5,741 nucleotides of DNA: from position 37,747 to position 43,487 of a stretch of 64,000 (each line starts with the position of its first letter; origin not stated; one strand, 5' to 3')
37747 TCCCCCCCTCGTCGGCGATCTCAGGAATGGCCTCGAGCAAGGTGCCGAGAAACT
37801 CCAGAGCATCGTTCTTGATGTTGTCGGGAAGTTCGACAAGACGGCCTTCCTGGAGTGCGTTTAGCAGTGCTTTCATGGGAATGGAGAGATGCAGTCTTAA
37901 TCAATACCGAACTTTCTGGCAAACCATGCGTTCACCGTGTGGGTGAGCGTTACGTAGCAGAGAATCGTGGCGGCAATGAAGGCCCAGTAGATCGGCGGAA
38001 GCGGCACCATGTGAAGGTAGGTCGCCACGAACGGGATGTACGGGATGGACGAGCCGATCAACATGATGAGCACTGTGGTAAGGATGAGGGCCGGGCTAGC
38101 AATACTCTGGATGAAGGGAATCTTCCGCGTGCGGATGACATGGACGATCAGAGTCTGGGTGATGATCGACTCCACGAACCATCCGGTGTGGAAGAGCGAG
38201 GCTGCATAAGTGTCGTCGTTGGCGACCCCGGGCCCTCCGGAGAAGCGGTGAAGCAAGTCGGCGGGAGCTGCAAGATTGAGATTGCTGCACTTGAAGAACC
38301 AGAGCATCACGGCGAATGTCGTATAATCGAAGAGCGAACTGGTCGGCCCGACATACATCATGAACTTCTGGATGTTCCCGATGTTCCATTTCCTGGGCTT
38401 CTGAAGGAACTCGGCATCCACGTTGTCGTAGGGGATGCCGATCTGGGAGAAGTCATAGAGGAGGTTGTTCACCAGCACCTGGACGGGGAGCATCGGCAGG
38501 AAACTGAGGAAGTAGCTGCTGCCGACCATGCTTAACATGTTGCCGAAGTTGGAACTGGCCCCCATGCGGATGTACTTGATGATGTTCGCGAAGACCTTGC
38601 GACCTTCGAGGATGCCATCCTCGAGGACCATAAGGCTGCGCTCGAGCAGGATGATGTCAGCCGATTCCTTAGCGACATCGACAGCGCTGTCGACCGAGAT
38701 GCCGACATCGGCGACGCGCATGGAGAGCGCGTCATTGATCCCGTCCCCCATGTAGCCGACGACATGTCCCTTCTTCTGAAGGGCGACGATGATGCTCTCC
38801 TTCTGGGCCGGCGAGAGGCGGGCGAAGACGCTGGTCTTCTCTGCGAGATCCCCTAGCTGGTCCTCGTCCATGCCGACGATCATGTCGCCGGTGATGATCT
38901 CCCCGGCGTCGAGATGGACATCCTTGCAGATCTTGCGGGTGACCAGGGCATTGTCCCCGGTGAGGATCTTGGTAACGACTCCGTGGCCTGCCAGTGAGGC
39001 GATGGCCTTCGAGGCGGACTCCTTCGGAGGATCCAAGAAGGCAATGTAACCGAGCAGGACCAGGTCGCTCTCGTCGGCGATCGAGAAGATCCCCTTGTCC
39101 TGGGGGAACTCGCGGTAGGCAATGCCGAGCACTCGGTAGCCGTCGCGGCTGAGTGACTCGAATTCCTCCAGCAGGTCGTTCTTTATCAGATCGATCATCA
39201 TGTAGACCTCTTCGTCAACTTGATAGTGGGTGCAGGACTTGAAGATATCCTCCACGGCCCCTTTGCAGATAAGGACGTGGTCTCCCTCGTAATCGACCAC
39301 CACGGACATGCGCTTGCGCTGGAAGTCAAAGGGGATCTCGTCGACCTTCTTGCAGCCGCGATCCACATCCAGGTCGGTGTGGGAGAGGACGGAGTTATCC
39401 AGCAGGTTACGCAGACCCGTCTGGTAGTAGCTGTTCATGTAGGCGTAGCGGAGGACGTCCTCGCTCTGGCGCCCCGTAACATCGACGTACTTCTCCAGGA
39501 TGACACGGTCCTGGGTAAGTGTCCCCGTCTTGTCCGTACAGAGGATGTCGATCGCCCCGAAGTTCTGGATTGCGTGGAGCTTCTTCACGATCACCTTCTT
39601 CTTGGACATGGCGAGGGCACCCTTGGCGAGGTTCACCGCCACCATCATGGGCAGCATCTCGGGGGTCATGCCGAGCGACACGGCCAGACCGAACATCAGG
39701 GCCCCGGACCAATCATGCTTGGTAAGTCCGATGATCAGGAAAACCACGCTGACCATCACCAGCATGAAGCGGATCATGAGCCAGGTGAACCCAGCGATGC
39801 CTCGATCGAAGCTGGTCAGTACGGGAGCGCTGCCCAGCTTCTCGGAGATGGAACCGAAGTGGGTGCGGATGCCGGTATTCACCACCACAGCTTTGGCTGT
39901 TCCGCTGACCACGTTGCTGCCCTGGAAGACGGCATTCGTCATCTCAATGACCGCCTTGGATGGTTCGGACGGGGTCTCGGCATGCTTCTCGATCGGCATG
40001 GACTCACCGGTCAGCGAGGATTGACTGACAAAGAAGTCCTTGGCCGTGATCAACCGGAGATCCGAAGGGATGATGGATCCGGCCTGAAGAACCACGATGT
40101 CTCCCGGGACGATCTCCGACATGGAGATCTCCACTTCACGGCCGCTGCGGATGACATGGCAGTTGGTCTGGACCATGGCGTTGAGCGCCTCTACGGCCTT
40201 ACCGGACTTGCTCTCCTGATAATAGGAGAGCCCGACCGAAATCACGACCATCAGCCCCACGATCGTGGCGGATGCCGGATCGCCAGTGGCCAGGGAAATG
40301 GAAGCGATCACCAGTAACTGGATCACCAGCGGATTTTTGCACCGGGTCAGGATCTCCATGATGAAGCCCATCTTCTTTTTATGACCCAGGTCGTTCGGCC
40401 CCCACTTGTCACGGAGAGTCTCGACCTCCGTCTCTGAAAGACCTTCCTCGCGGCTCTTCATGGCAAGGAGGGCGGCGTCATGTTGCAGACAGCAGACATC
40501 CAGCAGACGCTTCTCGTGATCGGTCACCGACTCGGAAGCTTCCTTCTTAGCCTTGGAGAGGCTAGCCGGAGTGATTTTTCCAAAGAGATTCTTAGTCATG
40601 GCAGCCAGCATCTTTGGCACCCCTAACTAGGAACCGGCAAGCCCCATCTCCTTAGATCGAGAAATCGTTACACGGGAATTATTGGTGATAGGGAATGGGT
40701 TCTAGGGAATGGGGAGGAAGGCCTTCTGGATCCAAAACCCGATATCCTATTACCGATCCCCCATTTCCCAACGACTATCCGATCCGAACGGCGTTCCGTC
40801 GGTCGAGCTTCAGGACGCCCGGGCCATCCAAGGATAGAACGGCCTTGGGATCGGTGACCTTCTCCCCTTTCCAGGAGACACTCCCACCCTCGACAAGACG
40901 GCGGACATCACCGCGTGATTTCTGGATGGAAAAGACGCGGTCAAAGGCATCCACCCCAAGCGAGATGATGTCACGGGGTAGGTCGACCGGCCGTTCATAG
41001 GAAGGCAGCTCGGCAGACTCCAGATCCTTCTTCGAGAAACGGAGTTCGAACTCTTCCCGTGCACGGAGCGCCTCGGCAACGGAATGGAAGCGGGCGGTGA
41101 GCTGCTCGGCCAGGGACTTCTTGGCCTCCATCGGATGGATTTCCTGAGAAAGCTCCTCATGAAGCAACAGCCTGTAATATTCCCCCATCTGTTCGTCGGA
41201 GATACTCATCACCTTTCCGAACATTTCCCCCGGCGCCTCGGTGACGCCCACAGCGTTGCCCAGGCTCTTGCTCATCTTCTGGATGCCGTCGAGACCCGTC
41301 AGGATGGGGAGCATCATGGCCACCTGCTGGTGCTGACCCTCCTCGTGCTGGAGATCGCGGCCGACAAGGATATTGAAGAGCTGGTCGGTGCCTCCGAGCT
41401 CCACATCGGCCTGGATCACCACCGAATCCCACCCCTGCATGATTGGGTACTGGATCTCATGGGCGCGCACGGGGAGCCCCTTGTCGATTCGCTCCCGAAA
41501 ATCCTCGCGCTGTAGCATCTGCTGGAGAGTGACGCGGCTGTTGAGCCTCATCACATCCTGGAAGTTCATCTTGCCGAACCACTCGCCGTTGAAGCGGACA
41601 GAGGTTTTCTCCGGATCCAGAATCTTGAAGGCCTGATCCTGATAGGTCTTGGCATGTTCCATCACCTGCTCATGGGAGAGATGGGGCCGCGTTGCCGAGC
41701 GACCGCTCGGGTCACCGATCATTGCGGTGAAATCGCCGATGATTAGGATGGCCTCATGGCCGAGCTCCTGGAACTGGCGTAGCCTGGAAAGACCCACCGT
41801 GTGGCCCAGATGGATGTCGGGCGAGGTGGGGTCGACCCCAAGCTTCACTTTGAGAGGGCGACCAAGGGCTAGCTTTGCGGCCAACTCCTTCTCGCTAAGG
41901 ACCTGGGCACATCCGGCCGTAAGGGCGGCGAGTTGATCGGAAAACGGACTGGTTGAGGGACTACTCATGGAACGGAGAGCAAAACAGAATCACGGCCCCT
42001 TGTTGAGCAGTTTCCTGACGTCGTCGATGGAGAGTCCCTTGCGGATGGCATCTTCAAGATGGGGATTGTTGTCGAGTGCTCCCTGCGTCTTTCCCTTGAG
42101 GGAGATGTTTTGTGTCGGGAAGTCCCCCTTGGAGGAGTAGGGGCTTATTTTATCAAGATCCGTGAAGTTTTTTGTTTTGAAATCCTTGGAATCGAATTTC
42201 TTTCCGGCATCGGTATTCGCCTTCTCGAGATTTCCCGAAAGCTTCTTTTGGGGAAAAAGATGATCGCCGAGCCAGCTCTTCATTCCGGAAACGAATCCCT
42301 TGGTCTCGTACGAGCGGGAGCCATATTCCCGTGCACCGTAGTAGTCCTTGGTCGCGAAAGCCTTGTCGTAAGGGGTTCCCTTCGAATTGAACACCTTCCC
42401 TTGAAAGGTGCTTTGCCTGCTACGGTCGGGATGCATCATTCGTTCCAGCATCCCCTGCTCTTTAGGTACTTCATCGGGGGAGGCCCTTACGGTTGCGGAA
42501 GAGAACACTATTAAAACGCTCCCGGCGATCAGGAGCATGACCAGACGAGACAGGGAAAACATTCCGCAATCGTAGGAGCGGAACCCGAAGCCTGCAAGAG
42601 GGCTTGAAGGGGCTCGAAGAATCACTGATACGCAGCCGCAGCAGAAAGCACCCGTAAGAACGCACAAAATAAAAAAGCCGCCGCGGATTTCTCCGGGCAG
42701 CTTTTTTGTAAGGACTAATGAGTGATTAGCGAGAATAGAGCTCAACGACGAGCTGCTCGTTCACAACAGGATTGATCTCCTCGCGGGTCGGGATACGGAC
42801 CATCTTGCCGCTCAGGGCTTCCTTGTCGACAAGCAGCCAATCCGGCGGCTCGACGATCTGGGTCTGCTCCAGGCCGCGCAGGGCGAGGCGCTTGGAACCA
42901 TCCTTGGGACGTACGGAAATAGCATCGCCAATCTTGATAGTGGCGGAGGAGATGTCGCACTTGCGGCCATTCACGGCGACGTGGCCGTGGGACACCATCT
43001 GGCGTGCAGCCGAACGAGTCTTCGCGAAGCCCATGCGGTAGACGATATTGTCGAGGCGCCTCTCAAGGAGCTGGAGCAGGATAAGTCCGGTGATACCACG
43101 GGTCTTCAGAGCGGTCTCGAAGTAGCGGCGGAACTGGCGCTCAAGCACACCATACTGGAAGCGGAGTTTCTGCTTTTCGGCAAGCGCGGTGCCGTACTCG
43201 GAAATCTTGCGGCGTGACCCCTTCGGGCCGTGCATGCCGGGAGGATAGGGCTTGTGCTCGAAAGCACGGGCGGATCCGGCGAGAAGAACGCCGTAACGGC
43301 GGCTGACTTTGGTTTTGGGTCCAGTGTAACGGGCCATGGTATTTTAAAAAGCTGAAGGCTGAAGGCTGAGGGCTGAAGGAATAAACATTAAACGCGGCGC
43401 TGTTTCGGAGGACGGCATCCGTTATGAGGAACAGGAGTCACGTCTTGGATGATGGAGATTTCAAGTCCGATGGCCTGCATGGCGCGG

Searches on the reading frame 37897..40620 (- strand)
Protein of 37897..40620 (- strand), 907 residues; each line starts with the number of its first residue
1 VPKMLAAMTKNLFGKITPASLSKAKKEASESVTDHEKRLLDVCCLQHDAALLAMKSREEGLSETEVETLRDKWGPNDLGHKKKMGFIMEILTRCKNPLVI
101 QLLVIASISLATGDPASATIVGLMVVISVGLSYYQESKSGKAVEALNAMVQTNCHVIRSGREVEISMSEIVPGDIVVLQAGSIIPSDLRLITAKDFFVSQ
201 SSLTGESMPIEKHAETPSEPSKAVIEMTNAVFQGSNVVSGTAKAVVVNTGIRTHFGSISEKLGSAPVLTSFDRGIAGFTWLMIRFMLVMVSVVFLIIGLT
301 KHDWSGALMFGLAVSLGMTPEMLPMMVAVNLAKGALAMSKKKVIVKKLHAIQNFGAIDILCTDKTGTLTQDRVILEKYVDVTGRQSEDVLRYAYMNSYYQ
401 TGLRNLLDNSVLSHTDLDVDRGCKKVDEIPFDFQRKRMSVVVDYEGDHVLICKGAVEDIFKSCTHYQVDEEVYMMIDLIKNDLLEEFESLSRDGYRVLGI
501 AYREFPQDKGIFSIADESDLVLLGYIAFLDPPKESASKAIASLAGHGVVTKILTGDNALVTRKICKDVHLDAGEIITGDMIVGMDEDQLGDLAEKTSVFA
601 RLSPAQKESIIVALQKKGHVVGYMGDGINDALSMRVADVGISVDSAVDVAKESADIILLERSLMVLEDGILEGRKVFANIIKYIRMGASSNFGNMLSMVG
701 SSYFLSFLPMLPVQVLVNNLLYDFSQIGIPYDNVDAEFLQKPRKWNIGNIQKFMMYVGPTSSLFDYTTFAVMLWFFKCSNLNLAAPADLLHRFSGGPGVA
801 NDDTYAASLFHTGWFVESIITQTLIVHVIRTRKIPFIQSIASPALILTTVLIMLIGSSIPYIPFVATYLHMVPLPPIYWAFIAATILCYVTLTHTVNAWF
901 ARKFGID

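Call 59: search_protein_families(library=pfam, proteins=[window:37897-40620:-], max_evalue=0.00001)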
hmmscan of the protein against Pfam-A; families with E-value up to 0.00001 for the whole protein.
window:37897-40620:- (907 aa): 5 families
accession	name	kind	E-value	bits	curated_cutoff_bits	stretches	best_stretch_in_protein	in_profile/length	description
PF00122.25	E1-E2_ATPase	-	5.4e-40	137.3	28.1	1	149-341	2-181/181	E1-E2 ATPase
PF00689.26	Cation_ATPase_C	-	1.3e-19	71.1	27.3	1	707-895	1-171/175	Cation transporting ATPase, C-terminus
PF13246.12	Cation_ATPase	-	5.6e-11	42.8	21.7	1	420-466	43-91/91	Cation transport ATPase (P-type)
PF00702.32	Hydrolase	-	6.6e-09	36.9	26.4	1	358-638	2-191/191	haloacid dehalogenase-like hydrolase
PF00690.31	Cation_ATPase_N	-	6.6e-09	35.7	20.4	1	55-109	14-69/69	Cation transporter/ATPase, N-terminus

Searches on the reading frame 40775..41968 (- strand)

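Call 59: search_protein_families(library=pfam, proteins=[window:40775-41968:-], max_evalue=0.00001)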
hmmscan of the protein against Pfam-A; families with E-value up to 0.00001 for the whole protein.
window:40775-41968:- (397 aa): 1 family
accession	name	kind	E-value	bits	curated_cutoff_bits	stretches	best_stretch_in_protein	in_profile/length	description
PF00579.31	tRNA-synt_1b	-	2.2e-70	237.7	21.1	1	37-311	4-291/292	tRNA synthetases class I (W and Y)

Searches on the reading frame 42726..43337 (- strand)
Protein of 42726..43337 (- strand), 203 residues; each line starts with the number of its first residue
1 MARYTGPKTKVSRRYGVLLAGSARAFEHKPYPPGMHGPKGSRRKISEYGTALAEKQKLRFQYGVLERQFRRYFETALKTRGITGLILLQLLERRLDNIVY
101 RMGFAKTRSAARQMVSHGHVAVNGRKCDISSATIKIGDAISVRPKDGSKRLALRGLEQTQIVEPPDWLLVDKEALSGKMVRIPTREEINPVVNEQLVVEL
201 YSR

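Call 59: search_protein_families(library=pfam, proteins=[window:42726-43337:-], max_evalue=0.00001)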
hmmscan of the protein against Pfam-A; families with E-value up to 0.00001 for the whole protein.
window:42726-43337:- (203 aa): 2 families
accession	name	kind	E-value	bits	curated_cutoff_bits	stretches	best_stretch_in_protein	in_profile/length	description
PF00163.24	Ribosomal_S4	-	1.9e-28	99.4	23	1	3-92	1-95/95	Ribosomal protein S4/S9 N-terminal domain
PF01479.30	S4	-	3.9e-19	68.6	22.8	1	93-140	1-48/48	S4 domain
